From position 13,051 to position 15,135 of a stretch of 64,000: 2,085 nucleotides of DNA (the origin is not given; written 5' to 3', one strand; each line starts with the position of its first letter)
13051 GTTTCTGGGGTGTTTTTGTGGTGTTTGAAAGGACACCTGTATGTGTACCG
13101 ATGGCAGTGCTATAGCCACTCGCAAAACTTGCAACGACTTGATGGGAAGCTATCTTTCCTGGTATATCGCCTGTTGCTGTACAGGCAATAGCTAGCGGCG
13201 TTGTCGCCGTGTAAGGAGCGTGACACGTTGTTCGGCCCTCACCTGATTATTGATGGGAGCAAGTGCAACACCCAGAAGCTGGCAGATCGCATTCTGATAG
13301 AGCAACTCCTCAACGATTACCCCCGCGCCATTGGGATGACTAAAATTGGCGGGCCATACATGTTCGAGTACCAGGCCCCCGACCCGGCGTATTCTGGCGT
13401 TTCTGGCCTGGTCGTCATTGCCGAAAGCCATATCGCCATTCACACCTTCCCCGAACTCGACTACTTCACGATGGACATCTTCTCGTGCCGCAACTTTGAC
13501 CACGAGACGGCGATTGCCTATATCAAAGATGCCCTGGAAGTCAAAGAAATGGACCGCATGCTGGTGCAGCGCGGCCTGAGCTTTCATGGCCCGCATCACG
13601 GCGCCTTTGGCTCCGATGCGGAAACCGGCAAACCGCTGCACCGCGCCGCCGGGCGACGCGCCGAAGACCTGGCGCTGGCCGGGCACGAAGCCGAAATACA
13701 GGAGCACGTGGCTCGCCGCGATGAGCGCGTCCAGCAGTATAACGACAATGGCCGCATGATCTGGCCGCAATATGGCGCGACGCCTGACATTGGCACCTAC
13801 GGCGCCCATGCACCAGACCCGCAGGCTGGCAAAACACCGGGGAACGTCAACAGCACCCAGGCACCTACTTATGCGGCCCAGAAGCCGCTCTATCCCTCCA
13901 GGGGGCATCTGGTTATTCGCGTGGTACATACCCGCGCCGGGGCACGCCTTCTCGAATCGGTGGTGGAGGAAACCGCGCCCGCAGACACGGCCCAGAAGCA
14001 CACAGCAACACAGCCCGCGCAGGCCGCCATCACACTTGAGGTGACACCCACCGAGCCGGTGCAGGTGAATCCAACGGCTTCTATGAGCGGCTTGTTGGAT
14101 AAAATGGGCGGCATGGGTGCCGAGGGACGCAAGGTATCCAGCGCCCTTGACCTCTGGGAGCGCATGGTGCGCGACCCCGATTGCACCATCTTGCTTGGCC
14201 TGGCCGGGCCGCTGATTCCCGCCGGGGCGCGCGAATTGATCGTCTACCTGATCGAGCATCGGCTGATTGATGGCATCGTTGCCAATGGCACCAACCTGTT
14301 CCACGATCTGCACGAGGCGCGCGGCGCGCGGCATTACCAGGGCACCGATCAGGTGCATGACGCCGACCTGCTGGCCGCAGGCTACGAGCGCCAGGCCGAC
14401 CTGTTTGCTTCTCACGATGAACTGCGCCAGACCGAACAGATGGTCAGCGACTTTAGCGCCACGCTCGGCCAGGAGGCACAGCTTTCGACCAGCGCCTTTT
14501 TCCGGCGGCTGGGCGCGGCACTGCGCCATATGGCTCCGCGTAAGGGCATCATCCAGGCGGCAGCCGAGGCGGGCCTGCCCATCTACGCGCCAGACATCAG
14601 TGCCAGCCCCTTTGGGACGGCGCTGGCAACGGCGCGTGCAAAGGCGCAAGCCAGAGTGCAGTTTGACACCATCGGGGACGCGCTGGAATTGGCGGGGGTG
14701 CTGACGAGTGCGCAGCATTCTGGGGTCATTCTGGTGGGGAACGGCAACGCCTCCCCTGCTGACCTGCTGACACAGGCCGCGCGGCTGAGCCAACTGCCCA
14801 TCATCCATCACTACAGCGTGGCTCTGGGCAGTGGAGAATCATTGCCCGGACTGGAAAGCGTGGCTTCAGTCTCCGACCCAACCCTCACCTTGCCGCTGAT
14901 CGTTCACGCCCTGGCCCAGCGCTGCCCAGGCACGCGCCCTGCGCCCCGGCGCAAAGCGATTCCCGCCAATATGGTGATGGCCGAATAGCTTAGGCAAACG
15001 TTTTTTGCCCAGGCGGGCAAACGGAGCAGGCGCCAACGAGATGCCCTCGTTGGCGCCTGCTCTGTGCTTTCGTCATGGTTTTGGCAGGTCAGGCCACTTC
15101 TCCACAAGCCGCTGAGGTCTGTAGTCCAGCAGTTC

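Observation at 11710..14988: AdoMet-decarboxylase (SpeH-type) fused in one ORF to a deoxyhypusine-synthase-like domain, divergent from a HEAT-repeat gene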

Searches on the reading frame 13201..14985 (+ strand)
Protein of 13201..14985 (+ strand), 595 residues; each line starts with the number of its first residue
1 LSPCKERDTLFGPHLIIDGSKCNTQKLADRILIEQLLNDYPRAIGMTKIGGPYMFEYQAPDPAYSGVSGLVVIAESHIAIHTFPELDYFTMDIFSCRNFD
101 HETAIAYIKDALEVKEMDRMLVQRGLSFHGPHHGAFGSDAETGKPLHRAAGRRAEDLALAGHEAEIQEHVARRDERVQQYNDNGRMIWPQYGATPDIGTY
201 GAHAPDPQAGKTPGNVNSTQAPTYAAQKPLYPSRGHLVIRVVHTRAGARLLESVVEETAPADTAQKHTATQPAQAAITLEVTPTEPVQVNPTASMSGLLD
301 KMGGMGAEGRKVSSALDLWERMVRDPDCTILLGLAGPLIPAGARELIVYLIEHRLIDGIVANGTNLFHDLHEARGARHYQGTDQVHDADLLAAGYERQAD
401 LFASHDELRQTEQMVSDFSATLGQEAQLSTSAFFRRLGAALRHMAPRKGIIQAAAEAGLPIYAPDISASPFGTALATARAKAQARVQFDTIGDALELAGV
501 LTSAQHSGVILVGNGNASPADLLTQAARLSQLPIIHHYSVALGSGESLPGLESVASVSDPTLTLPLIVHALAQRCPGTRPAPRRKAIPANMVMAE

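Call 3: search_protein_families(library=pfam, proteins=[window:13201-14985:+], max_evalue=0.1)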
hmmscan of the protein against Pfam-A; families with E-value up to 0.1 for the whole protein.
window:13201-14985:+ (595 aa): 2 families
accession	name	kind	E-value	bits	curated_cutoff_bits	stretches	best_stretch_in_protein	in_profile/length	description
PF01916.23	DS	-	1.7e-48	165.8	27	1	298-515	2-218/288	Deoxyhypusine synthase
PF02675.21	AdoMet_dc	-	6.3e-27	94.5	25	1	14-125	1-107/107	S-adenosylmethionine decarboxylase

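Call 4: search_protein_families(library=ncbifam, proteins=[window:13201-14985:+], max_evalue=0.1)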
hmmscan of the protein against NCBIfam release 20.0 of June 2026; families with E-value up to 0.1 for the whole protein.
window:13201-14985:+ (595 aa): 10 families
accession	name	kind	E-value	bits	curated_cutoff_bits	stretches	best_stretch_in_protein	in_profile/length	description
NF002006.0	PRK00805.1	equivalog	7e-61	205.9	434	1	280-525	7-249/338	deoxyhypusine synthase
TIGR00321.1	dhys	equivalog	5.9e-43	147.3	304.25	1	287-515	5-229/301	deoxyhypusine synthase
NF002630.0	PRK02301.1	equivalog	1.1e-40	139.8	364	1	281-516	11-241/318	deoxyhypusine synthase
NF002699.1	PRK02492.1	equivalog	6.8e-38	130.4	500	1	294-542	17-272/338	1,9-bis(guanidino)-5-aza-nonane synthase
NF001980.1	PRK00770.1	equivalog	9.9e-29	100.5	450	1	285-525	2-248/350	homospermidine biosynthesis protein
NF002294.1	PRK01221.1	equivalog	5.2e-25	88.5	350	1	288-515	5-230/300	deoxyhypusine synthase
TIGR03330.1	SAM_DCase_Bsu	equivalog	5.8e-24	84.6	75.65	1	10-125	2-112/112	adenosylmethionine decarboxylase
NF003052.1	PRK03971.1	equivalog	3.4e-18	66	380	1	283-515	19-262/334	deoxyhypusine synthase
NF052581.1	GSU2086_dom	subfamily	0.0038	16.8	250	1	328-371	63-106/301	GSU2086 family protein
NF007584.0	PRK10219.1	equivalog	0.064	13.6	174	0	393-436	51-94/107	superoxide response transcriptional regulator SoxS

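Call 6: search_solved_structures(query=window:13201-14985:+, max_evalue=0.001, show_alignments=3)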
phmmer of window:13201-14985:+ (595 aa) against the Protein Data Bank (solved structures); distinct sequences matched with E-value up to 0.001: 21.
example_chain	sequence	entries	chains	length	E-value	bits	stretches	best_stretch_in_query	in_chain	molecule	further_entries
1tlu_A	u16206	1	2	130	8.1e-11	44.4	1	11-125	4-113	S-adenosylmethionine decarboxylase proenzyme, AdoMetDC, SamDC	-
1vr7_A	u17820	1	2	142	9e-11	44.2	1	11-125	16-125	S-adenosylmethionine decarboxylase proenzyme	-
7cmc_A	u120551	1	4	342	1.2e-10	43.8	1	305-515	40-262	Probable deoxyhypusine synthase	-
1tmi_A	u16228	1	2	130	2.1e-10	43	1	11-125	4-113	S-adenosylmethionine decarboxylase proenzyme, AdoMetDC, SamDC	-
8put_A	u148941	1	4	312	6.8e-10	41.3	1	295-516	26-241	Probable deoxyhypusine synthase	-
2iii_A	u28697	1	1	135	9.5e-10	40.8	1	11-127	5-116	S-adenosylmethionine decarboxylase proenzyme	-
6w3z_A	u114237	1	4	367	1.2e-08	37.1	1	327-516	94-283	BMA-DHPS-1, isoform a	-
7l9r_A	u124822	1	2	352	1e-07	34.1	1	326-515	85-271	Deoxyhypusine synthase, putative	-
9iex_B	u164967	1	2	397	4.7e-06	28.6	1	326-516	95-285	Deoxyhypusine synthase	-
1dhs_A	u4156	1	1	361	6.2e-06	28.2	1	326-515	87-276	DEOXYHYPUSINE SYNTHASE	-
1rlz_A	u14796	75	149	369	6.5e-06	28.2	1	326-515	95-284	Deoxyhypusine synthase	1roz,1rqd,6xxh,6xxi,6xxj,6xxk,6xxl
8a0e_A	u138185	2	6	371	6.5e-06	28.2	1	326-515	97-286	Deoxyhypusine synthase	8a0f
8pvu_A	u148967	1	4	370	6.5e-06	28.2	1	326-515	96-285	Deoxyhypusine synthase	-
8a0g_A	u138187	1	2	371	6.5e-06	28.2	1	326-515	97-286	Deoxyhypusine synthase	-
9id2_A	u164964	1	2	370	6.5e-06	28.2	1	326-515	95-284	Deoxyhypusine synthase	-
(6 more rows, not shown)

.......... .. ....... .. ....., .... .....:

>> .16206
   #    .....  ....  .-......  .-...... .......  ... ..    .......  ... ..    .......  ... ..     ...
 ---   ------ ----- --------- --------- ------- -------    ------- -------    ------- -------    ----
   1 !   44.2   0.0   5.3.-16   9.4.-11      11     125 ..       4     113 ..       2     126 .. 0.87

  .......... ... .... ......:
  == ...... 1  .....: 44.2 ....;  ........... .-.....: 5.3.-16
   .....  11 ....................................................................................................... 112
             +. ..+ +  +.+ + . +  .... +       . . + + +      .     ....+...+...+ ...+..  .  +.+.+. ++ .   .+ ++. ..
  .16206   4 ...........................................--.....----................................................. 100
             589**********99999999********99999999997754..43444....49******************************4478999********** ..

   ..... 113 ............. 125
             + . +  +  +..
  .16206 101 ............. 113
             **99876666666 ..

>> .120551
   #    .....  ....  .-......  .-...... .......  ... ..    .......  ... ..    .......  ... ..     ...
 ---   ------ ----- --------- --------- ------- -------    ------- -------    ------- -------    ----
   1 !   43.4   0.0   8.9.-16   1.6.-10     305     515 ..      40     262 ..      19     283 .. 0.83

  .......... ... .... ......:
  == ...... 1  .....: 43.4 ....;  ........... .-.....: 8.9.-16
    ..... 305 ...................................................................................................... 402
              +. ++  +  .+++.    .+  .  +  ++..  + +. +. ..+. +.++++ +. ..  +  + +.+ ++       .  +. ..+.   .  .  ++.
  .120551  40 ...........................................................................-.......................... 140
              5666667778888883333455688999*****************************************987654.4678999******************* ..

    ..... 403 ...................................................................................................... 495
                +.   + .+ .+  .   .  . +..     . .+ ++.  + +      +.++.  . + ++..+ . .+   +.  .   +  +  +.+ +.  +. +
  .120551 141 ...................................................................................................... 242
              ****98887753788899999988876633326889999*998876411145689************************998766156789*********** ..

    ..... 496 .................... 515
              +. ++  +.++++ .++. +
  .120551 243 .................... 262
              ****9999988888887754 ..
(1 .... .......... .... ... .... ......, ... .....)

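Call 14: find_homologous_proteins(query=window:13201-14985:+, max_evalue=0.00001)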
Query window:13201-14985:+ (595 aa): 230 proteins with E <= 0.00001 among 8000 candidates; the best 120 are listed.
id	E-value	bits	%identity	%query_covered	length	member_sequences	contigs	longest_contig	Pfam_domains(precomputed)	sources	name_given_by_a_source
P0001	0.0e+0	1312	100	98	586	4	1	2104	PF02675.22,PF01916.24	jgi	jgi:deoxyhypusine synthase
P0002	0.0e+0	1195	91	98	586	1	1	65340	PF02675.22,PF01916.24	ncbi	-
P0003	0.0e+0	1151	88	98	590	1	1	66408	PF02675.22,PF01916.24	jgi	jgi:deoxyhypusine synthase/S-adenosylmethionine decarboxylase proenzyme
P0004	0.0e+0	1147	88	98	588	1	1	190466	PF02675.22,PF01916.24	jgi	jgi:deoxyhypusine synthase/S-adenosylmethionine decarboxylase proenzyme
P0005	0.0e+0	1120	86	98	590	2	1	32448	PF02675.22,PF01916.24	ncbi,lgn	-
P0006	0.0e+0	1055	82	98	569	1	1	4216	PF02675.22,PF01916.24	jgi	jgi:deoxyhypusine synthase/S-adenosylmethionine decarboxylase proenzyme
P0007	5.9e-254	862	68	98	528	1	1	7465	PF02675.22,PF01916.24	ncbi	-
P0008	8.7e-254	861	69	98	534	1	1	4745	PF02675.22,PF01916.24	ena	-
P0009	1.2e-253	861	68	98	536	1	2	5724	PF02675.22,PF01916.24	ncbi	-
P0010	1.9e-253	860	69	98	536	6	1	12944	PF02675.22,PF01916.24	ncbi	-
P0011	1.2e-252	858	68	98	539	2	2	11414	PF02675.22,PF01916.24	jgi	-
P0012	4.4e-251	853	67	98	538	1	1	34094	PF02675.22,PF01916.24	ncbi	-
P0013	7.4e-251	852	68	98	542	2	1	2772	PF02675.22,PF01916.24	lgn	-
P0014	8.9e-251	852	68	98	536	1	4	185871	PF02675.22,PF01916.24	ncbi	-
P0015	1.3e-250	851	67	98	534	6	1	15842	PF02675.22,PF01916.24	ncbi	-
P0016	1.9e-250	850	67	98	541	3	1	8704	PF02675.22,PF01916.24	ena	-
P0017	3.2e-250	850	67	98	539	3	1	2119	PF02675.22,PF01916.24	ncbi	ncbi:MAG TPA: adenosylmethionine decarboxylase [Ktedonobacterales bacterium]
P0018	8.3e-250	848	67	98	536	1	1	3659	PF02675.22,PF01916.24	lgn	-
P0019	2.5e-248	843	67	98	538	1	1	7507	PF02675.22,PF01916.24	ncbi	-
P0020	3.8e-248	843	67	98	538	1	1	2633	PF02675.22,PF01916.24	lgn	-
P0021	4.5e-248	843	66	98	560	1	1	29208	PF02675.22,PF01916.24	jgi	jgi:deoxyhypusine synthase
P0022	1.3e-245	835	67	98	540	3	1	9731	PF02675.22,PF01916.24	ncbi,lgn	-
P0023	2.4e-245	834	67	98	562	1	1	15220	PF02675.22,PF01916.24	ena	-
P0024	1.1e-244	831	66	98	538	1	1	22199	PF02675.22,PF01916.24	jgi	jgi:deoxyhypusine synthase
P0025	1.8e-244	831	66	98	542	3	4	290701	PF02675.22,PF01916.24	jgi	-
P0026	2.5e-244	830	67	98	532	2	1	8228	PF02675.22,PF01916.24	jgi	jgi:deoxyhypusine synthase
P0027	1.2e-243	828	68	97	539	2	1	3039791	PF02675.22,PF01916.24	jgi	jgi:deoxyhypusine synthase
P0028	1.7e-242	824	66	98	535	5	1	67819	PF02675.22,PF01916.24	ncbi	ncbi:MAG TPA: adenosylmethionine decarboxylase [Ktedonobacterales bacterium]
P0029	2.4e-242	824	65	98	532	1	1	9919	PF02675.22,PF01916.24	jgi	jgi:deoxyhypusine synthase/S-adenosylmethionine decarboxylase proenzyme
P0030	3.1e-240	817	65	98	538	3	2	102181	PF02675.22,PF01916.24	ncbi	-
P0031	7.4e-231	786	65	97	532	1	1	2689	PF02675.22,PF01916.24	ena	-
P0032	5.2e-160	552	49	96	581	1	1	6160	PF02675.22,PF01916.24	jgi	-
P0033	1.6e-157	544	48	96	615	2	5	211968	PF02675.22,PF01916.24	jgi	jgi:deoxyhypusine synthase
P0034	1.7e-140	487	48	96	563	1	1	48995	PF02675.22,PF01916.24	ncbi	-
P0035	2.1e-140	487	47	97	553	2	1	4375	PF02675.22,PF01916.24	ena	-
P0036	6.0e-139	482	48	96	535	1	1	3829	PF02675.22,PF01916.24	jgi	jgi:S-adenosylmethionine decarboxylase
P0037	6.8e-138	479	48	96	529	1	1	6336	PF02675.22,PF01916.24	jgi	jgi:S-adenosylmethionine decarboxylase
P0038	1.2e-137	478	70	51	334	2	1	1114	PF01916.24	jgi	jgi:deoxyhypusine synthase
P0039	5.6e-137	476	48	96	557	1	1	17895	PF02675.22,PF01916.24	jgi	jgi:S-adenosylmethionine decarboxylase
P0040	6.9e-137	476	48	96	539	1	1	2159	PF02675.22,PF01916.24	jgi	jgi:S-adenosylmethionine decarboxylase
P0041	8.9e-137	475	48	96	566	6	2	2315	PF02675.22,PF01916.24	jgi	jgi:S-adenosylmethionine decarboxylase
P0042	4.7e-136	473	47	96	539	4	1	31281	PF02675.22,PF01916.24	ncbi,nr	ncbi:MAG TPA: adenosylmethionine decarboxylase [Ktedonobacterales bacterium]|nr:adenosylmethionine d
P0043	4.3e-135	470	47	96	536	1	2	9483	PF02675.22,PF01916.24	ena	-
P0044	5.1e-135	469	46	96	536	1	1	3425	PF02675.22,PF01916.24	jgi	jgi:S-adenosylmethionine decarboxylase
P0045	1.9e-134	467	47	96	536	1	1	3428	PF02675.22,PF01916.24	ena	-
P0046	2.1e-134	467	48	96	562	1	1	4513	PF02675.22,PF01916.24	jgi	jgi:S-adenosylmethionine decarboxylase proenzyme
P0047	3.4e-134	467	46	97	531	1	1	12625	PF02675.22,PF01916.24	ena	-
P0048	3.1e-133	463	47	96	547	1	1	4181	PF02675.22,PF01916.24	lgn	-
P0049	3.9e-133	463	46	96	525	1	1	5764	PF02675.22,PF01916.24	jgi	jgi:S-adenosylmethionine decarboxylase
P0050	6.3e-133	462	47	96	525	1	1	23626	PF02675.22,PF01916.24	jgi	jgi:S-adenosylmethionine decarboxylase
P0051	7.4e-133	462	45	96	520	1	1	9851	PF02675.22,PF01916.24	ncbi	ncbi:MAG TPA: adenosylmethionine decarboxylase [Ktedonobacterales bacterium]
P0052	1.7e-132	461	47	98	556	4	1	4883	PF02675.22,PF01916.24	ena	-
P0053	2.0e-132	461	47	96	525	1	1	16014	PF02675.22,PF01916.24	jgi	jgi:S-adenosylmethionine decarboxylase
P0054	3.3e-132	460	45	98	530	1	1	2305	PF02675.22,PF01916.24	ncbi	-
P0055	4.0e-132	460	46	97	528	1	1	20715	PF02675.22,PF01916.24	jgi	jgi:S-adenosylmethionine decarboxylase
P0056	4.1e-132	460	44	96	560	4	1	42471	PF02675.22,PF01916.24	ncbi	ncbi:MAG TPA: adenosylmethionine decarboxylase [Ktedonobacterales bacterium]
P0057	1.2e-131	458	46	98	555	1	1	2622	PF02675.22,PF01916.24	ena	-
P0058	2.0e-131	458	46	96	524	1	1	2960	PF02675.22,PF01916.24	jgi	jgi:S-adenosylmethionine decarboxylase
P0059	4.8e-131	456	47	96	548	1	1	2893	PF02675.22,PF01916.24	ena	-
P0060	5.2e-131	456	47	96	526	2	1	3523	PF02675.22,PF01916.24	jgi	jgi:S-adenosylmethionine decarboxylase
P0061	5.7e-131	456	46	96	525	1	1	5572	PF02675.22,PF01916.24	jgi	jgi:S-adenosylmethionine decarboxylase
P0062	6.1e-131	456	45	96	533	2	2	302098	PF02675.22,PF01916.24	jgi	-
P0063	7.9e-131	456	44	96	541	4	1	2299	PF02675.22,PF01916.24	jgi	jgi:S-adenosylmethionine decarboxylase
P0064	1.3e-130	455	45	97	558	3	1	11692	PF02675.22,PF01916.24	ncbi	ncbi:MAG TPA: adenosylmethionine decarboxylase [Ktedonobacterales bacterium]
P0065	1.3e-130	455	47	96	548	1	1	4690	PF02675.22,PF01916.24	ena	-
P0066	1.7e-130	454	45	96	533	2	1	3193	PF02675.22,PF01916.24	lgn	-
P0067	1.7e-130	454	47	96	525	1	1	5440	PF02675.22,PF01916.24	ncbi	-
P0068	2.3e-130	454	47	97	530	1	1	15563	PF02675.22,PF01916.24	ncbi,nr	ncbi:MAG TPA: adenosylmethionine decarboxylase [Ktedonobacterales bacterium]|nr:adenosylmethionine d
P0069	4.6e-130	453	48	97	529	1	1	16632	PF02675.22,PF01916.24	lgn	-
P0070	6.1e-130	453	44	97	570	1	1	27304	PF02675.22,PF01916.24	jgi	-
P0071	9.5e-130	452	46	96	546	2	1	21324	PF02675.22,PF01916.24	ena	-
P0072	1.3e-129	451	48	96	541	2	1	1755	PF02675.22,PF01916.24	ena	-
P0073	1.3e-129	451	48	96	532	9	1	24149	PF02675.22,PF01916.24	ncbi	-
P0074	1.5e-129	451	46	97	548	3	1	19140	PF02675.22,PF01916.24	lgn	-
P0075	1.9e-129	451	47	97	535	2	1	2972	PF02675.22,PF01916.24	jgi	jgi:S-adenosylmethionine decarboxylase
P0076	2.0e-129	451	47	97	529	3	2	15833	PF02675.22,PF01916.24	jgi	jgi:S-adenosylmethionine decarboxylase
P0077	2.7e-129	450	45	96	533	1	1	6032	PF02675.22,PF01916.24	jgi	jgi:S-adenosylmethionine decarboxylase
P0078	3.0e-129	450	47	96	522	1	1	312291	PF02675.22,PF01916.24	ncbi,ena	-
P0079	3.4e-129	450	48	96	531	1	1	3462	PF02675.22,PF01916.24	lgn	-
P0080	4.6e-129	450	45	96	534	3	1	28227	PF02675.22,PF01916.24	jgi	jgi:S-adenosylmethionine decarboxylase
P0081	5.5e-129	449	44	98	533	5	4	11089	PF02675.22,PF01916.24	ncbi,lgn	ncbi:MAG: adenosylmethionine decarboxylase [Ktedonobacterales bacterium]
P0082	5.9e-129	449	46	97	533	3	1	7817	PF02675.22,PF01916.24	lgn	-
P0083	6.2e-129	449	47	96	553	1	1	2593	PF02675.22,PF01916.24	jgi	jgi:S-adenosylmethionine decarboxylase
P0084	8.9e-129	449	48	96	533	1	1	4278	PF02675.22,PF01916.24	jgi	jgi:S-adenosylmethionine decarboxylase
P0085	1.0e-128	449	46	97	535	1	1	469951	PF02675.22,PF01916.24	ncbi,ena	-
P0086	1.1e-128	448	45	97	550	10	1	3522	PF02675.22,PF01916.24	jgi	jgi:S-adenosylmethionine decarboxylase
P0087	1.2e-128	448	47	97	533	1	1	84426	PF02675.22,PF01916.24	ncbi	ncbi:MAG TPA: adenosylmethionine decarboxylase [Ktedonobacterales bacterium]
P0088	1.6e-128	448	44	96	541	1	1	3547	PF02675.22,PF01916.24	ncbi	ncbi:MAG: adenosylmethionine decarboxylase [Ktedonobacterales bacterium]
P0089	2.3e-128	447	45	96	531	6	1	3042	PF02675.22,PF01916.24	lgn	-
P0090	3.4e-128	447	46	97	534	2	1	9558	PF02675.22,PF01916.24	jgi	jgi:S-adenosylmethionine decarboxylase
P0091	4.0e-128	447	47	96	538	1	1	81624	PF02675.22,PF01916.24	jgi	jgi:S-adenosylmethionine decarboxylase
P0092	4.9e-128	446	46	96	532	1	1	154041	PF02675.22,PF01916.24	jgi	jgi:S-adenosylmethionine decarboxylase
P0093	8.8e-128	445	46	98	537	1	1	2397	PF02675.22,PF01916.24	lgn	-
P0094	1.7e-127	445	46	97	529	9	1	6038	PF02675.22,PF01916.24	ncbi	ncbi:MAG: adenosylmethionine decarboxylase [Ktedonobacterales bacterium]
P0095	1.9e-127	444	46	99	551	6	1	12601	PF02675.22,PF01916.24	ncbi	-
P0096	2.3e-127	444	46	96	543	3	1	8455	PF02675.22,PF01916.24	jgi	jgi:S-adenosylmethionine decarboxylase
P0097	2.6e-127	444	46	97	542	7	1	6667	PF02675.22,PF01916.24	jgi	jgi:S-adenosylmethionine decarboxylase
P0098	2.8e-127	444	45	97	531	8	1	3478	PF02675.22,PF01916.24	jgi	-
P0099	3.2e-127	444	45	98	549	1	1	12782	PF02675.22,PF01916.24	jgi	jgi:S-adenosylmethionine decarboxylase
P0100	3.3e-127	444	45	97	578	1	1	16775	PF02675.22,PF01916.24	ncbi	ncbi:MAG: adenosylmethionine decarboxylase [Ktedonobacterales bacterium]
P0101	6.3e-127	443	48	96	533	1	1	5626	PF02675.22,PF01916.24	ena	-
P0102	6.7e-127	443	46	96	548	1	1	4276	PF02675.22,PF01916.24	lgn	-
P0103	8.4e-127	442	44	98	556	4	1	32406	PF02675.22,PF01916.24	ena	-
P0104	8.7e-127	442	45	97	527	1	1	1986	PF02675.22,PF01916.24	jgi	jgi:S-adenosylmethionine decarboxylase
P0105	1.0e-126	442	46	97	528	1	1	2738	PF02675.22,PF01916.24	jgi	jgi:S-adenosylmethionine decarboxylase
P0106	1.1e-126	442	45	96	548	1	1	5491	PF02675.22,PF01916.24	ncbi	-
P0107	1.2e-126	442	45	96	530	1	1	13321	PF02675.22,PF01916.24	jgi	jgi:S-adenosylmethionine decarboxylase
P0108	1.2e-126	442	45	97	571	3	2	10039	PF02675.22,PF01916.24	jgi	-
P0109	1.7e-126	441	44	98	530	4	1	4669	PF02675.22,PF01916.24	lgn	-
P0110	1.7e-126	441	46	99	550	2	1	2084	PF02675.22,PF01916.24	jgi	jgi:S-adenosylmethionine decarboxylase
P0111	2.1e-126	441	45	96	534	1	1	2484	PF02675.22,PF01916.24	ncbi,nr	ncbi:MAG TPA: adenosylmethionine decarboxylase [Ktedonobacterales bacterium]|nr:adenosylmethionine d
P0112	2.2e-126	441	45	97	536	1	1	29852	PF02675.22,PF01916.24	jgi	jgi:S-adenosylmethionine decarboxylase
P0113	2.5e-126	441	47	96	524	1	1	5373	PF02675.22,PF01916.24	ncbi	ncbi:MAG TPA: adenosylmethionine decarboxylase [Ktedonobacterales bacterium]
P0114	4.0e-126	440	46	97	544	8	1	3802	PF02675.22,PF01916.24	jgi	-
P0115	4.6e-126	440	47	97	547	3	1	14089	PF02675.22,PF01916.24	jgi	jgi:S-adenosylmethionine decarboxylase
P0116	5.5e-126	440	46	96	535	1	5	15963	PF02675.22,PF01916.24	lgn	-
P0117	6.4e-126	439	44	96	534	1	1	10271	PF02675.22,PF01916.24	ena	-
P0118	1.1e-125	439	45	96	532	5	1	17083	PF02675.22,PF01916.24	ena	-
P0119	1.1e-125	439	46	97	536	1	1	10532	PF02675.22,PF01916.24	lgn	-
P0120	1.1e-125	438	47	96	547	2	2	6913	PF02675.22,PF01916.24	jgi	jgi:S-adenosylmethionine decarboxylase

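Call 19: find_encoding_contigs(protein=P0033, flank=10000, max_places=3)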
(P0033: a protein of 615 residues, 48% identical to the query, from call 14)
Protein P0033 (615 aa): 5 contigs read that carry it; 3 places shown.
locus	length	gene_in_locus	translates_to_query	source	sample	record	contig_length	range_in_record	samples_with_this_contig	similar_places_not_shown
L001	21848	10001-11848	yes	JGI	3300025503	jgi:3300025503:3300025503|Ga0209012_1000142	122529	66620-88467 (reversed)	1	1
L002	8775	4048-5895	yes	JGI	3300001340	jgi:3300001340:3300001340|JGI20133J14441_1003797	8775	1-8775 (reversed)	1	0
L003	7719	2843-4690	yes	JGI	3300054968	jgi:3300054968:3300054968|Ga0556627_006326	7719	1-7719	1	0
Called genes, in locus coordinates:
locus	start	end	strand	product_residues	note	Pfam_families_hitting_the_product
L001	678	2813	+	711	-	PF00403:HMA, PF00122:E1-E2_ATPase, PF00702:Hydrolase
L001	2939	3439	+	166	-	-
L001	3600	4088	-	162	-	-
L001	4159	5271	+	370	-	PF00394:Cu-oxidase (faint), PF07731:Cu-oxidase_2 (weak), PF07732:Cu-oxidase_3, PF13473:Cupredoxin_1 (faint)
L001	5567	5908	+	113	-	-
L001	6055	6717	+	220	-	PF00596:Aldolase_II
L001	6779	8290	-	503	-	PF00083:Sugar_tr (weak), PF05977:MFS_3 (weak), PF07690:MFS_1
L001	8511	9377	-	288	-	PF00296:Bac_luciferase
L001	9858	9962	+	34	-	-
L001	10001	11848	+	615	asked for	PF02675:AdoMet_dc, PF01916:DS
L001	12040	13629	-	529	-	PF00501:AMP-binding, PF13193:AMP-binding_C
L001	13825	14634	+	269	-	PF01479:S4, PF22421:SYY_C-terminal (weak), PF01728:FtsJ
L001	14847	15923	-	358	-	PF00480:ROK, PF01869:BcrAD_BadFG (faint)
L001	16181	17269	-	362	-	PF07167:PhaC_N (weak), PF00561:Abhydrolase_1, PF12146:Hydrolase_4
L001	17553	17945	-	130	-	PF01592:NifU_N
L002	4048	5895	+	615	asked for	PF02675:AdoMet_dc, PF01916:DS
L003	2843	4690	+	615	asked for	PF02675:AdoMet_dc, PF01916:DS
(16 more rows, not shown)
